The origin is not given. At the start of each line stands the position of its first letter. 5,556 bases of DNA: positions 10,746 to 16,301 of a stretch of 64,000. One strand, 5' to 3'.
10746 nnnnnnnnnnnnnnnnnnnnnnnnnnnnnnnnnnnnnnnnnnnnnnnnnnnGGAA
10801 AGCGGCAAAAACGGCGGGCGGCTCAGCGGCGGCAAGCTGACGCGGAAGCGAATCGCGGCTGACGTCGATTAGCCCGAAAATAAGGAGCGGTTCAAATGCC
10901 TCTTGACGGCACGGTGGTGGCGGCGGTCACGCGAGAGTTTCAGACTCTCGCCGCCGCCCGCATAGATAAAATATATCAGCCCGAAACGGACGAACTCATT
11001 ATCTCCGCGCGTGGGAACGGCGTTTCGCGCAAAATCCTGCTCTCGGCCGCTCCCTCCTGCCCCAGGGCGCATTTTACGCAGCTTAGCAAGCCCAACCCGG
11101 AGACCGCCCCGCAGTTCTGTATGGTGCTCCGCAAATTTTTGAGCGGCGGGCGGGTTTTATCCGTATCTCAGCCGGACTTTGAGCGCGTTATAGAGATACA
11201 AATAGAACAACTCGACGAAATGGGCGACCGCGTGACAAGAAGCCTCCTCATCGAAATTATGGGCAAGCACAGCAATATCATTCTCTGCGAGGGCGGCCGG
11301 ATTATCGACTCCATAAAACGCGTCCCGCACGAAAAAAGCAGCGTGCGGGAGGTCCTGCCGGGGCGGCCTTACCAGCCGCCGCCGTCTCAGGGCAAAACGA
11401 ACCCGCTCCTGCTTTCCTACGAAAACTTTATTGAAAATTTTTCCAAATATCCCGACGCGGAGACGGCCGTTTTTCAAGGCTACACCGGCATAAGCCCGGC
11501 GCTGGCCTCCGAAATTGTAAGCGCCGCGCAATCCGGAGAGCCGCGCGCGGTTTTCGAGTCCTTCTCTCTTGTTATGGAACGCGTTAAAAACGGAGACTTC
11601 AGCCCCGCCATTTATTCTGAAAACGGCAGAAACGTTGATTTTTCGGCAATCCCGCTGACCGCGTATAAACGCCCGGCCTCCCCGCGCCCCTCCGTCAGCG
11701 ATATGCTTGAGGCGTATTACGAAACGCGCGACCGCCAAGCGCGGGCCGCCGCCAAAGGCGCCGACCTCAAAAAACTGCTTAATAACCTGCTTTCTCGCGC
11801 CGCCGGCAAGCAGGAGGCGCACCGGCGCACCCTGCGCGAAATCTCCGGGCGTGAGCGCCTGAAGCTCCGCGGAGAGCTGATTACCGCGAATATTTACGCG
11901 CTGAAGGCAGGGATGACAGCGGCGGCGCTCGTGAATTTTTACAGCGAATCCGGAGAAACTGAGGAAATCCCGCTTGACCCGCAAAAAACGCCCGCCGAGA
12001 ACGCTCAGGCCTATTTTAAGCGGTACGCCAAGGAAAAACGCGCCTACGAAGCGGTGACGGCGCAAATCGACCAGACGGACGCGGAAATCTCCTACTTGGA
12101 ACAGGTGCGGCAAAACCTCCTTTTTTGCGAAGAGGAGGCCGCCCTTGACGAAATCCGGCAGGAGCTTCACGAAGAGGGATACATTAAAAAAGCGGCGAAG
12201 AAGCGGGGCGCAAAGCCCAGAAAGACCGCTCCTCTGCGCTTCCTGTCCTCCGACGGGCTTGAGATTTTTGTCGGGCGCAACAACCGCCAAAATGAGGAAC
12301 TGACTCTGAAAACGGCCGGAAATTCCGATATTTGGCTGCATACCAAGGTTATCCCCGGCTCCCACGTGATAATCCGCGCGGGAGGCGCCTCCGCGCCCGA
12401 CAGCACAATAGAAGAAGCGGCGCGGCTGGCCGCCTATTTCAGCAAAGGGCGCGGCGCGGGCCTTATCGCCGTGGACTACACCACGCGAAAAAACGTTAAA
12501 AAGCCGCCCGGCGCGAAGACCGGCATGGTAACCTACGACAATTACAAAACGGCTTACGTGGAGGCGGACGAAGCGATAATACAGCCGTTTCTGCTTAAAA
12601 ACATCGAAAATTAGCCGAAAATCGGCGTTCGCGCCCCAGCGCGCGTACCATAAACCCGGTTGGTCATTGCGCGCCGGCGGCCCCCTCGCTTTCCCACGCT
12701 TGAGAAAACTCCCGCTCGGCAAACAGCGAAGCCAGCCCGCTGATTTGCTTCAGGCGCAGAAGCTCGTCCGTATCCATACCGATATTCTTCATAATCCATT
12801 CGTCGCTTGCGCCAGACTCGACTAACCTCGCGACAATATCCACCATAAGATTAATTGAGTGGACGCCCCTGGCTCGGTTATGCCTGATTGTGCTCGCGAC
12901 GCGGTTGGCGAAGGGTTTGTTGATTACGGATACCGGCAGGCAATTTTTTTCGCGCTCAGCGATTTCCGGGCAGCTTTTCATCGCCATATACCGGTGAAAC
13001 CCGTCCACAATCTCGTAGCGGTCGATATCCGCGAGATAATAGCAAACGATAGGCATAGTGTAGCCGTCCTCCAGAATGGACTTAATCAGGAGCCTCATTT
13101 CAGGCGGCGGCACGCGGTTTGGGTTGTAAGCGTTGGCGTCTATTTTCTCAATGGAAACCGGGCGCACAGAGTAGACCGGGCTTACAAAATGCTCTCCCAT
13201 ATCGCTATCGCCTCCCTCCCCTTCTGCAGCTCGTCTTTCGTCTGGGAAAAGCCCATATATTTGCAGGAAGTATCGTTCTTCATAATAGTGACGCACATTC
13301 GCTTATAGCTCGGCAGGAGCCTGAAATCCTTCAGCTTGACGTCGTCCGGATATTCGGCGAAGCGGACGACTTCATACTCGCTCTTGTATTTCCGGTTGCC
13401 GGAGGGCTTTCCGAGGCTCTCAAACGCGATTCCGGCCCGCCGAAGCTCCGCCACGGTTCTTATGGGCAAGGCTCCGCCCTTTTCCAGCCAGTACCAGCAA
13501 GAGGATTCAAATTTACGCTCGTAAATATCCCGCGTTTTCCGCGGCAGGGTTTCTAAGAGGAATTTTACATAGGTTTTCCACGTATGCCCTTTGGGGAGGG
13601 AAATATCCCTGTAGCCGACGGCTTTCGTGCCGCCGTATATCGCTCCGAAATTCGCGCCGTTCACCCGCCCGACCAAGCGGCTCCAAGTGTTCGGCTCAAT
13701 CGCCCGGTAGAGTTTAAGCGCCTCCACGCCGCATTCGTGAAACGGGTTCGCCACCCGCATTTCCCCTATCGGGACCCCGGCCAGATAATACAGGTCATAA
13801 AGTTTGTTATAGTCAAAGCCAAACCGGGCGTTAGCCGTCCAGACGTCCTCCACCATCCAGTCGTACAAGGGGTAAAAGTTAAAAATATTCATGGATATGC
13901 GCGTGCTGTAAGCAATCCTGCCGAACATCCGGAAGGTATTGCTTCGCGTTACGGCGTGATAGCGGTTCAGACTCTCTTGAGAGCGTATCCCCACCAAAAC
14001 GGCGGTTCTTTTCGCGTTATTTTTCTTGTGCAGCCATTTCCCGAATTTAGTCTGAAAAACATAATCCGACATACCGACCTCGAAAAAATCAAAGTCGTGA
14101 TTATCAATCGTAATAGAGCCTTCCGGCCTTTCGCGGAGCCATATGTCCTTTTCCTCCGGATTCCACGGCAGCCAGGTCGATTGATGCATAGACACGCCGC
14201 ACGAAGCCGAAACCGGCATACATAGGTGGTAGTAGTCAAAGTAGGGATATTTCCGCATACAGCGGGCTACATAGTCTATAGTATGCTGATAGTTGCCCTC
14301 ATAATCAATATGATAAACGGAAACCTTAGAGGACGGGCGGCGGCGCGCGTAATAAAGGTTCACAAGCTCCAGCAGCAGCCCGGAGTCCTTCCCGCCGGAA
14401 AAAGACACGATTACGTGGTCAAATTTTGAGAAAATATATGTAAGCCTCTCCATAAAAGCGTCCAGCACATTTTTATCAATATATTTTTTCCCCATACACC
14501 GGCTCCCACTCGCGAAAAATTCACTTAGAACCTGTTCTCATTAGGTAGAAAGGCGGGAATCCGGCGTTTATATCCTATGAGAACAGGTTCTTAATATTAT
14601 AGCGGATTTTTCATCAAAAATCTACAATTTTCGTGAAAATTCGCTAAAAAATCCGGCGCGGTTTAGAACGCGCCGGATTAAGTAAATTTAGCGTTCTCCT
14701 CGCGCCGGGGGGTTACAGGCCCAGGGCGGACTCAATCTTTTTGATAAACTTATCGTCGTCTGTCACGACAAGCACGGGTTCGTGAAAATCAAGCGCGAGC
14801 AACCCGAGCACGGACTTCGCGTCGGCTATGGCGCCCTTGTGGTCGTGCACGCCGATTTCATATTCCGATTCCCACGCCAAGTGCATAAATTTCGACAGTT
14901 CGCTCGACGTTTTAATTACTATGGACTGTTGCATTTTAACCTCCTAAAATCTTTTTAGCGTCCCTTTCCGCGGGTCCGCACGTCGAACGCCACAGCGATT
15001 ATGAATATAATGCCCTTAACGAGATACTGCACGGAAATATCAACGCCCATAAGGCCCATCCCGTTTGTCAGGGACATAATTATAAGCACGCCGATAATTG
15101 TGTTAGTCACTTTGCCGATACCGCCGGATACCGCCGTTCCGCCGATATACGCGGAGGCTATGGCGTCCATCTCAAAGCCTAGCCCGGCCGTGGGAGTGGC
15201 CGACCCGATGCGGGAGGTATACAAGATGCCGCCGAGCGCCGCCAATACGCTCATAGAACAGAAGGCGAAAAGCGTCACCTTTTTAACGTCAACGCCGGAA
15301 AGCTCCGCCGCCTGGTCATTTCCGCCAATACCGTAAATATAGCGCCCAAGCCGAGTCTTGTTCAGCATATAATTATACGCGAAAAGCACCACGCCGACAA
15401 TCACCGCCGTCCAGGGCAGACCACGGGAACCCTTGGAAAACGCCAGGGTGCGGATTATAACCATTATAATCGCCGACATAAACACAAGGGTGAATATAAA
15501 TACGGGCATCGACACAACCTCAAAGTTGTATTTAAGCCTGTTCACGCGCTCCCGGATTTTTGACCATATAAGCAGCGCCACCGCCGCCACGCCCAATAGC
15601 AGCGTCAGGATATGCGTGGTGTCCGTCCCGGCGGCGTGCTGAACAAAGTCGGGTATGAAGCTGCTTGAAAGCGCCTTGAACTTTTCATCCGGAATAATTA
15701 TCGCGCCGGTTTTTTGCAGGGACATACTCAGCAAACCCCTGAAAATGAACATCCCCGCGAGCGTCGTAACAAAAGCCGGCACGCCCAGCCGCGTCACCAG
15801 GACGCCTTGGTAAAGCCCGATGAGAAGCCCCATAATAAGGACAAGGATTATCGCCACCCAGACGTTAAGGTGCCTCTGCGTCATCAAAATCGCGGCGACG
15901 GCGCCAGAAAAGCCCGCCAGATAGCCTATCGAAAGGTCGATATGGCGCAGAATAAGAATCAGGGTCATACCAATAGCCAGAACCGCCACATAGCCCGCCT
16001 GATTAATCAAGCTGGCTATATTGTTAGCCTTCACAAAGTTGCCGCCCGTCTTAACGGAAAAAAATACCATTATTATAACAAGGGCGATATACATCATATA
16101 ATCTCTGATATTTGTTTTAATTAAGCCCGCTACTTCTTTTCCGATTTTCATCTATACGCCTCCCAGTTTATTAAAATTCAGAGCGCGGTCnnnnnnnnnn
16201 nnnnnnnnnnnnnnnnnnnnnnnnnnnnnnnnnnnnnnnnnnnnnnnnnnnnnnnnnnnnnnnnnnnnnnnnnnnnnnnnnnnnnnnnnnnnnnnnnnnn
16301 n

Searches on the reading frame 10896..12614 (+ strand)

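Call 43: search_protein_families(library=pfam, max_evalue=1e-8, proteins=[window:10896-12614:+])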
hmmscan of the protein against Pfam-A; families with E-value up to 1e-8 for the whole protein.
window:10896-12614:+ (572 aa): 3 families
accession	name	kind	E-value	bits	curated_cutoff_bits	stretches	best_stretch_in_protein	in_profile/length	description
PF05833.16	NFACT_N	-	1.2e-142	476.4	31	1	4-441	1-454/456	NFACT N-terminal and middle domains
PF05670.18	NFACT-R_1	-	7.1e-13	49.5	29.8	1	448-546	4-109/112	NFACT protein RNA binding domain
PF18297.6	NFACT-R_2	-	3.5e-09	37.2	26.9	0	449-535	4-86/104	NFACT protein RNA binding domain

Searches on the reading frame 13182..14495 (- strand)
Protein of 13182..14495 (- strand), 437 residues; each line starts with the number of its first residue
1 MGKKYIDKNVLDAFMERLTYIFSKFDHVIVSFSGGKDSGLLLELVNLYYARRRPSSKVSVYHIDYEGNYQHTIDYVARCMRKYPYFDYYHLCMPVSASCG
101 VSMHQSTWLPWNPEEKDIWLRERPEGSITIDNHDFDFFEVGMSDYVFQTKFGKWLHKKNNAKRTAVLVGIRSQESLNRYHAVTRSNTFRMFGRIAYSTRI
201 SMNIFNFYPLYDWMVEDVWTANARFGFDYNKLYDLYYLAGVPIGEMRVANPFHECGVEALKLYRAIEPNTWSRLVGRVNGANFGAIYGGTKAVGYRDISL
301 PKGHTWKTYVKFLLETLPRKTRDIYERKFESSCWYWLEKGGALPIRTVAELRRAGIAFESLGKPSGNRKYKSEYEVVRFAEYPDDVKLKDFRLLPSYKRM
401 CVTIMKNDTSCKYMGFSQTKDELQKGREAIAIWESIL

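Call 43: search_protein_families(library=pfam, max_evalue=1e-8, proteins=[window:13182-14495:-])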
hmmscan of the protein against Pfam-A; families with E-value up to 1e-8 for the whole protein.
window:13182-14495:- (437 aa): 2 families
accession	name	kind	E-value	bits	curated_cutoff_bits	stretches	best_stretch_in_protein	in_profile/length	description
PF11922.13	DUF3440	-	1.1e-78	263.6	25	1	240-424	1-181/182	Domain of unknown function (DUF3440)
PF01507.26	PAPS_reduct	-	1.5e-12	48.3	22.5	0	158-237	96-164/175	Phosphoadenosine phosphosulfate reductase domain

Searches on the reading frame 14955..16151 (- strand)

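Call 43: search_protein_families(library=pfam, max_evalue=1e-8, proteins=[window:14955-16151:-])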
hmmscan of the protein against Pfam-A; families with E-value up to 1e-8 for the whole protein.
window:14955-16151:- (398 aa): 1 family
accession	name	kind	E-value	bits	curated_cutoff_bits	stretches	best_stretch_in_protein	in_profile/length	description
PF02653.21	BPD_transp_2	-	7.7e-34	117.5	26.8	1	44-387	1-269/269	Branched-chain amino acid transport system / permease component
